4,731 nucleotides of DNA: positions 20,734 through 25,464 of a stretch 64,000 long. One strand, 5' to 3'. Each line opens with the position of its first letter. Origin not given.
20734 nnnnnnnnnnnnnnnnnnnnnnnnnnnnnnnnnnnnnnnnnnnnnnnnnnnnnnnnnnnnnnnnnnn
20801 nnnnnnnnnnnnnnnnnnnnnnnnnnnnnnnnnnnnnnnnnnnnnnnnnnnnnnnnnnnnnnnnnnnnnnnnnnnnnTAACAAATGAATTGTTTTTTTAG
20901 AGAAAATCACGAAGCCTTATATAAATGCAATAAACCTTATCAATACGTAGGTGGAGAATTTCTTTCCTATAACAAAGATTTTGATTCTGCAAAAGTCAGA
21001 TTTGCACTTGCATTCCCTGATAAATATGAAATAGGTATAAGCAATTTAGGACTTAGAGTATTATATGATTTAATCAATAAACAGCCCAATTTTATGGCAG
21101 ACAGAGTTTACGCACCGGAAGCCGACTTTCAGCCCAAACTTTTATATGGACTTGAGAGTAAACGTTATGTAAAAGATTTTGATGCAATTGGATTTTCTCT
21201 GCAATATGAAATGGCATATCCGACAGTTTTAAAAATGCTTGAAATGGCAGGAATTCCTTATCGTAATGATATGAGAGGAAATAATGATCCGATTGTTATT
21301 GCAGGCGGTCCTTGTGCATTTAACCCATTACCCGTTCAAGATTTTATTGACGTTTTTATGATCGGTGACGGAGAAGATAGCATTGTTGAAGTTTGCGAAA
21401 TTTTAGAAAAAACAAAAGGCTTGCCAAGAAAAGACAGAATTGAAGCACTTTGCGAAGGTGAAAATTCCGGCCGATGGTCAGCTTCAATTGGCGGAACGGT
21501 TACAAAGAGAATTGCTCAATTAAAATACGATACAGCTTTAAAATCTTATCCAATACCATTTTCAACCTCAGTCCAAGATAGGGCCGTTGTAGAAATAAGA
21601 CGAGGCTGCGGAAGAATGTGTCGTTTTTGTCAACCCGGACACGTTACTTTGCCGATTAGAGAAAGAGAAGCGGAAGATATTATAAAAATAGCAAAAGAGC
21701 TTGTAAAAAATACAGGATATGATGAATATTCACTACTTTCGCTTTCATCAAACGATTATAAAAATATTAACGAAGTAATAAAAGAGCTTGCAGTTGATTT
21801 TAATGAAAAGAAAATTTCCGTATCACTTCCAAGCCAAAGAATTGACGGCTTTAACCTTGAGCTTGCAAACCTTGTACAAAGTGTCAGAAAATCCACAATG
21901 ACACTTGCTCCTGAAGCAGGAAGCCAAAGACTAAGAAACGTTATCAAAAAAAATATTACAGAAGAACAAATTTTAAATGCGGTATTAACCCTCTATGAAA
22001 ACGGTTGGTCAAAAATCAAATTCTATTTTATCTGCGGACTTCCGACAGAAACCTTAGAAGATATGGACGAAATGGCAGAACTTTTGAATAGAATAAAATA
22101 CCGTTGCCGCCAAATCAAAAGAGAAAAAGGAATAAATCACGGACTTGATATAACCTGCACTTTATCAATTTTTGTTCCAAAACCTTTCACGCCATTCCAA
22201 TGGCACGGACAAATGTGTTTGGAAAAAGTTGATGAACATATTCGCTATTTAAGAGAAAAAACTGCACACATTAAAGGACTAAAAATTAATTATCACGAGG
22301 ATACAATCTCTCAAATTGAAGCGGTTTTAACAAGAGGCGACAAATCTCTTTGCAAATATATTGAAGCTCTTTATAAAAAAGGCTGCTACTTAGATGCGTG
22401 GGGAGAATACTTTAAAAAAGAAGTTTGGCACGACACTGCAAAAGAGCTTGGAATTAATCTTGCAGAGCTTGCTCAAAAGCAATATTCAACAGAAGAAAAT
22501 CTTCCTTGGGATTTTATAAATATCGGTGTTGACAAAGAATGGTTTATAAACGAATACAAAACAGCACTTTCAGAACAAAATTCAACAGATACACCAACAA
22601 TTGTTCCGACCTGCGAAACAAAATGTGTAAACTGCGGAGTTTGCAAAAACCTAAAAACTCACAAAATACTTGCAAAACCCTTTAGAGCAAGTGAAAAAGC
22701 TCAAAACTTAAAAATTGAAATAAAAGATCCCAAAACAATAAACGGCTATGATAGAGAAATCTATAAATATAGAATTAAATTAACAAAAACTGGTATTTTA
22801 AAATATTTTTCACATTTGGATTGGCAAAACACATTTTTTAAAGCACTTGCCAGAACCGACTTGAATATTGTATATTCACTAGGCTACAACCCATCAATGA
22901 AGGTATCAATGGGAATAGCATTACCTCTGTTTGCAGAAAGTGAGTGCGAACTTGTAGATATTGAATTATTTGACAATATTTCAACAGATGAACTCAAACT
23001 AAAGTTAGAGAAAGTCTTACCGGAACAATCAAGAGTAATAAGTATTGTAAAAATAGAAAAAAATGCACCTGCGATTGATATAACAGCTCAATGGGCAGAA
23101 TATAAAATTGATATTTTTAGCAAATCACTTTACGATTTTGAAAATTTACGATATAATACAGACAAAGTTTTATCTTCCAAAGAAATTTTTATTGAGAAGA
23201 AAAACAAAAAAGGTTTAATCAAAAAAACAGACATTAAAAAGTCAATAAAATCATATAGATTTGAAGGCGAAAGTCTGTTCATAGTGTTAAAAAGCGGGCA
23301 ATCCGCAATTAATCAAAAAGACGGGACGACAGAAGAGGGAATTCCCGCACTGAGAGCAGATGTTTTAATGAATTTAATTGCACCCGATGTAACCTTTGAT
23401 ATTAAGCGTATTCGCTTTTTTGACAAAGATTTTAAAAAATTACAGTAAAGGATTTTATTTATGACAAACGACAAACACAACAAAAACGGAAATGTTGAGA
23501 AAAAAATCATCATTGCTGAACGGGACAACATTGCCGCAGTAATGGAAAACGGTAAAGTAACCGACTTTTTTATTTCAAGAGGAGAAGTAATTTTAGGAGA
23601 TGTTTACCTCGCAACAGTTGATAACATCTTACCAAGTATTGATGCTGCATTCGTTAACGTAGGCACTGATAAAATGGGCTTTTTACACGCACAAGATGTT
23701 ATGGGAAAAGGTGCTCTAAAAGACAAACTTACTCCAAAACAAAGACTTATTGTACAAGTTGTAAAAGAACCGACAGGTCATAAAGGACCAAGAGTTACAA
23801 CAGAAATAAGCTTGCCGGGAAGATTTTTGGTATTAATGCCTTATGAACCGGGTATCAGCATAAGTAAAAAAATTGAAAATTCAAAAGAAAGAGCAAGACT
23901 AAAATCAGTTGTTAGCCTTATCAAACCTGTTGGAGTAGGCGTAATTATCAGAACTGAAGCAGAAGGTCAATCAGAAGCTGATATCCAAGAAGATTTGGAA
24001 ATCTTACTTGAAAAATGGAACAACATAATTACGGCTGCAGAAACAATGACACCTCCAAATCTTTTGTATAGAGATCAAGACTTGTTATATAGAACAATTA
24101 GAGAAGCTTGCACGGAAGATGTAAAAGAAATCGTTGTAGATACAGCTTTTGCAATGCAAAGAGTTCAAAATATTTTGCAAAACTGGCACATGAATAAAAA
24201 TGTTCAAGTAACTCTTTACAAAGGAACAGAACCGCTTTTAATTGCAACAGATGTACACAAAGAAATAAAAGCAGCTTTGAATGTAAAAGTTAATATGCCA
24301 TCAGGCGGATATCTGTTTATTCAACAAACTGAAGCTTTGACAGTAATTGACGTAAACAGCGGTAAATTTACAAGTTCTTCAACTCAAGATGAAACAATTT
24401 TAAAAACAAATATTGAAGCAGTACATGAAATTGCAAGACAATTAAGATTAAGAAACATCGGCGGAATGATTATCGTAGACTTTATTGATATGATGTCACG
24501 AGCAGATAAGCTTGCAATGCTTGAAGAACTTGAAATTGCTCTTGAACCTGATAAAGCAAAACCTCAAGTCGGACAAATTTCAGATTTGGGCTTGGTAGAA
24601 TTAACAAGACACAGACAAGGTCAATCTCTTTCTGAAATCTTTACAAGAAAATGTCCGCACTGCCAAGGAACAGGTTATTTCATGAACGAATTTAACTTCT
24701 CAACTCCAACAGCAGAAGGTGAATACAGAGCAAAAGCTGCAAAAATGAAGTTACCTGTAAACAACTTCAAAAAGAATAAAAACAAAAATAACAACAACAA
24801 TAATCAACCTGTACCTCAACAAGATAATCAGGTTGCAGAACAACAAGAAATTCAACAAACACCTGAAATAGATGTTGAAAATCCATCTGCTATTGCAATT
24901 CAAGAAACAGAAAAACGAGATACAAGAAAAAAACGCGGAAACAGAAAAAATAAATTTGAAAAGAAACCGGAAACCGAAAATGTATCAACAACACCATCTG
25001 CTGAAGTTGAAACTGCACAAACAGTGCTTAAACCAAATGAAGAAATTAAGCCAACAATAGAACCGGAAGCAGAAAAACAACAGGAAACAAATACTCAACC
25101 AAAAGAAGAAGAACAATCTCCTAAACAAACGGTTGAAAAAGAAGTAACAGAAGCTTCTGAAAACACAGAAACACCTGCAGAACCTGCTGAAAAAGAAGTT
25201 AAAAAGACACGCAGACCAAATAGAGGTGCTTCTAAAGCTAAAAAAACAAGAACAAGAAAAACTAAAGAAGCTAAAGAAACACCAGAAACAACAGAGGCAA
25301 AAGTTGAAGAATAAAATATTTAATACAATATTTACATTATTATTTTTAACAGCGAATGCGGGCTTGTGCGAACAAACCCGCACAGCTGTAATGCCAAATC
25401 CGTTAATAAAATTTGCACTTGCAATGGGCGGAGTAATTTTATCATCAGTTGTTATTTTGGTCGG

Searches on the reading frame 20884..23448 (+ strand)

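Call 59: search_protein_families(library=pfam, proteins=[window:20884-23448:+], max_evalue=0.0001)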
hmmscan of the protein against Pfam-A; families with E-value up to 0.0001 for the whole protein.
window:20884-23448:+ (854 aa): 3 families
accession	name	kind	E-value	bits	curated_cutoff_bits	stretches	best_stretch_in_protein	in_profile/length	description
PF19864.5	Radical_SAM_N2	-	1.5e-45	154.8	29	1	56-191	1-144/151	Radical SAM proteins, N-terminal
PF10105.14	DUF2344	-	4.6e-40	137.8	23.8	1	628-805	1-169/176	Uncharacterized protein conserved in bacteria (DUF2344)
PF04055.27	Radical_SAM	-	8.4e-22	78.5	29.5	1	237-401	2-166/166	Radical SAM superfamily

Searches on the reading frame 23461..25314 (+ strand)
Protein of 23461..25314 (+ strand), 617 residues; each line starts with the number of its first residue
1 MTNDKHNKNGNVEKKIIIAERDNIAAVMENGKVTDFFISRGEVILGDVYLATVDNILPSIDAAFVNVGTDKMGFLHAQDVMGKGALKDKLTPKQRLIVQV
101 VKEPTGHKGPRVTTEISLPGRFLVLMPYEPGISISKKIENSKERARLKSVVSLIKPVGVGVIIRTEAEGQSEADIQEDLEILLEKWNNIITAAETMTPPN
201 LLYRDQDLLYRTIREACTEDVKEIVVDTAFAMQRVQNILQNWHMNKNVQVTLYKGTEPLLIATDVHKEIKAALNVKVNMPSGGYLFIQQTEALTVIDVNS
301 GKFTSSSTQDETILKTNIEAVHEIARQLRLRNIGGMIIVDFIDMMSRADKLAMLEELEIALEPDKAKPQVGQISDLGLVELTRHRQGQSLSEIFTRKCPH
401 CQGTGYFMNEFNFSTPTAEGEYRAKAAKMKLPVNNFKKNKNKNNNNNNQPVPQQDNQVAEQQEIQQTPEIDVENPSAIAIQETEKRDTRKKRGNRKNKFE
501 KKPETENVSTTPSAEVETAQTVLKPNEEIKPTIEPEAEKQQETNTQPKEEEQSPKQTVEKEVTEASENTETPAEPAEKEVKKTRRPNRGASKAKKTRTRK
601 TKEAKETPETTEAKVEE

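Call 59: search_protein_families(library=pfam, proteins=[window:23461-25314:+], max_evalue=0.0001)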
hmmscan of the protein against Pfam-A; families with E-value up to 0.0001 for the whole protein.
window:23461-25314:+ (617 aa): 1 family
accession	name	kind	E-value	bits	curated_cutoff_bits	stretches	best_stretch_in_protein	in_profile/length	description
PF10150.14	RNase_E_G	-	7.2e-98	327.7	25.5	1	117-385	1-269/270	Ribonuclease E/G family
